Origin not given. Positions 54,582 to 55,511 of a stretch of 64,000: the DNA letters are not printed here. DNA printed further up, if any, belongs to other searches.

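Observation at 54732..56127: Unusual MNT / HEPN arrangement: convergent overlapping genes, with HEPN co-operonic with a heptad-repeat membrane protein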

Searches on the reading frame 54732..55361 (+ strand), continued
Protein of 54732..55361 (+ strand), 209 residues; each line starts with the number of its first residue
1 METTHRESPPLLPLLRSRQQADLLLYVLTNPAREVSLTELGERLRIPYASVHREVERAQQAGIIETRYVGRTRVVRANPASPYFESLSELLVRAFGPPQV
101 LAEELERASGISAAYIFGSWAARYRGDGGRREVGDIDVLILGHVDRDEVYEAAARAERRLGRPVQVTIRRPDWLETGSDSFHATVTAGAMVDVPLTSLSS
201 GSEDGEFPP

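Call 71: find_related_loci(query=A4, collection=metagenome_contigs, flank=2500)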
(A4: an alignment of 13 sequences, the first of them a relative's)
Query A4 (197 aa) in metagenome_contigs; peptide patterns used: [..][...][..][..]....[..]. (x = any residue, [..] = any of these).
600 stretches matched a pattern (row limit reached: there are more); 588 encode a relative of the query (tblastn E <= 1e-3); the best 80 are kept; 80 distinct loci.
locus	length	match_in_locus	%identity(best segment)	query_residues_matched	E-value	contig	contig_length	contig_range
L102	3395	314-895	56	1-193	7e-69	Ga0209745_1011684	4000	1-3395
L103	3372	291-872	55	1-193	4e-67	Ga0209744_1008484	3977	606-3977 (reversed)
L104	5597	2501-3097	54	1-196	4e-65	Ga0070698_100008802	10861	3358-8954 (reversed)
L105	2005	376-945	54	1-191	7e-65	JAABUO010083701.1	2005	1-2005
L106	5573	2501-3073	53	1-192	1e-61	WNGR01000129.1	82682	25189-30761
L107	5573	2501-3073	53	1-192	1e-61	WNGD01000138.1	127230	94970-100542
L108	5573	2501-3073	50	6-196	5e-56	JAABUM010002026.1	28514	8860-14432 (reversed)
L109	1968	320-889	46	1-191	4e-56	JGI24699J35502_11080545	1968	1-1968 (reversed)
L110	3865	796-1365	51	1-189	9e-55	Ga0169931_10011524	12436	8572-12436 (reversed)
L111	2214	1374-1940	49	1-189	1e-53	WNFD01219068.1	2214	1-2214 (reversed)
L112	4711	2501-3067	48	1-189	1e-52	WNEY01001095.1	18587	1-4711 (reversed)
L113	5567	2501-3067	48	1-189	2e-52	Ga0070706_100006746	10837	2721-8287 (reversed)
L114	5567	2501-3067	48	1-189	2e-52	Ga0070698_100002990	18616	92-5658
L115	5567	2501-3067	53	1-189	2e-51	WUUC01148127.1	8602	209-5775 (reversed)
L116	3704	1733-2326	45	1-195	9e-49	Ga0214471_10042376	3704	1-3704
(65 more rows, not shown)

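Call 87: predict_structure(alignment_id=A5)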
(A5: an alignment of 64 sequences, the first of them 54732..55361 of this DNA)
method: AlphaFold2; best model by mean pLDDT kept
length: 209 residues; sequences in the alignment: 64
mean_pLDDT: 87.9   pTM: 0.75
mean pLDDT of the five models: 87.9, 87.7, 86.7, 86.1, 85.6
residues with pLDDT >= 90: 146; 70-90: 34; 50-70: 17; < 50: 12
segments of 3 or more residues with pLDDT < 50: 199-209
pLDDT, mean of each block of 10 residues (from residue 1): 57 77 91 94 93 94 96 97 90 91 96 96 81 89 98 93 95 97 95 77 44
secondary structure, 60 per line:
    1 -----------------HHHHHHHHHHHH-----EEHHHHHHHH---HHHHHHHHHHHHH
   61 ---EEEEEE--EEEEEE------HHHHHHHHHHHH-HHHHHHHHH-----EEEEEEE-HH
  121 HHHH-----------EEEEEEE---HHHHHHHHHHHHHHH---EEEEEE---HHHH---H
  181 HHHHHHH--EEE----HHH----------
elements in order: H18-29 H37-44 H48-60 E64-69 E72-77 H84-95 H97-105 E111-117 H119-124 E136-142 H146-160 E164-169 H173-176 H180-187 E190-192

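Call 89: fold_search(model_id=the predicted structure, library=pdb)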
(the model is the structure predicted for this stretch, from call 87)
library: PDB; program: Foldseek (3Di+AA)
matches with E <= 10: 1477; with E <= 0.001: 7
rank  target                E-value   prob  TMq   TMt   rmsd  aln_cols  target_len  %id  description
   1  6o8o_D                4.1e-04  1.00  0.33  0.66   2.4        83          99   22  Crystal Structure of C9S disulfide state of Sulfide-responsive transcriptional repressor (SqrR) from Rhodobacter capsu (released 2020-04-01)
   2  6o8o_A                4.4e-04  1.00  0.33  0.67   1.9        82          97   21  Crystal Structure of C9S disulfide state of Sulfide-responsive transcriptional repressor (SqrR) from Rhodobacter capsu (released 2020-04-01)
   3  6o8o_B                4.4e-04  1.00  0.33  0.60   1.9        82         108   21  Crystal Structure of C9S disulfide state of Sulfide-responsive transcriptional repressor (SqrR) from Rhodobacter capsu (released 2020-04-01)
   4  4k2e_A                5.5e-04  1.00  0.35  0.71   2.1        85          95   24  HlyU from Vibrio cholerae N16961 (released 2014-04-30)
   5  4ooi_B                5.8e-04  1.00  0.34  0.69   1.9        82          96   22  Reduced HlyU from Vibrio cholerae N16961 (released 2014-12-31)
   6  6o8k                  7.8e-04  1.00  0.32  0.66   2.2        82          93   21  Crystal Structure of apo and reduced Sulfide-responsive transcriptional repressor (SqrR) from Rhodobacter capsulatus. (released 2020-04-01)
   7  4ooi_C                8.7e-04  1.00  0.34  0.70   2.2        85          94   24  Reduced HlyU from Vibrio cholerae N16961 (released 2014-12-31)
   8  4k2e_B                1.0e-03  1.00  0.35  0.73   2.1        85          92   24  HlyU from Vibrio cholerae N16961 (released 2014-04-30)
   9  6o8l                  1.1e-03  1.00  0.32  0.67   2.1        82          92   21  Crystal Structure of C9S apo and reduced Sulfide-responsive transcriptional repressor (SqrR) from Rhodobacter capsulatus (released 2020-04-01)
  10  3jth_B                1.5e-03  1.00  0.33  0.69   2.3        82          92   16  Crystal structure of a transcriptional regulator HlyU from Vibrio vulnificus CMCP6 (released 2010-03-16)
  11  3jth_A                2.0e-03  1.00  0.34  0.69   2.4        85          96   18  Crystal structure of a transcriptional regulator HlyU from Vibrio vulnificus CMCP6 (released 2010-03-16)
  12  5bpd_B                2.2e-03  0.97  0.27  0.22  28.6       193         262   15  Structure of TrmBL2, an archaeal chromatin protein, shows a novel mode of DNA binding. (released 2015-09-02)
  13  4ggg_B                2.3e-03  1.00  0.31  0.65   2.5        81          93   12  Crystal structure of V66A/L68V CzrA in the Zn(II)bound state. (released 2013-02-06)
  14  6o8n_A                2.5e-03  1.00  0.33  0.66   2.3        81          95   22  Crystal Structure of C9S tetrasulfide state of Sulfide-responsive transcriptional repressor (SqrR) from Rhodobacter ca (released 2020-04-01)
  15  5y6i_B                2.5e-03  1.00  0.27  0.24  11.7       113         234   19  Crystal structure of Pseudomonas aeruginosa HmgR (released 2018-08-15)
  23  8xeo_B                3.5e-03  1.00  0.34  0.65   3.6       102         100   16  Crystal structure of MNT antitoxin (released 2024-12-18)
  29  7bxo_E                4.4e-03  1.00  0.33  0.51   4.3       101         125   18  Crystal structure of the toxin-antitoxin with AMP-PNP (released 2020-09-30)
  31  7bxo_A                4.9e-03  1.00  0.32  0.51   4.4       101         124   18  Crystal structure of the toxin-antitoxin with AMP-PNP (released 2020-09-30)
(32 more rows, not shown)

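Call 91: find_related_loci(query=A5, collection=viral_contigs, flank=3000)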
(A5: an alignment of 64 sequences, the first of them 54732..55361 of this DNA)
Query A5 (209 aa) in viral_contigs; peptide patterns used: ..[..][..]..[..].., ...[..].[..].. (x = any residue, [..] = any of these).
55 stretches matched a pattern, but none encodes a relative of the query by tblastn (E <= 1e-3).
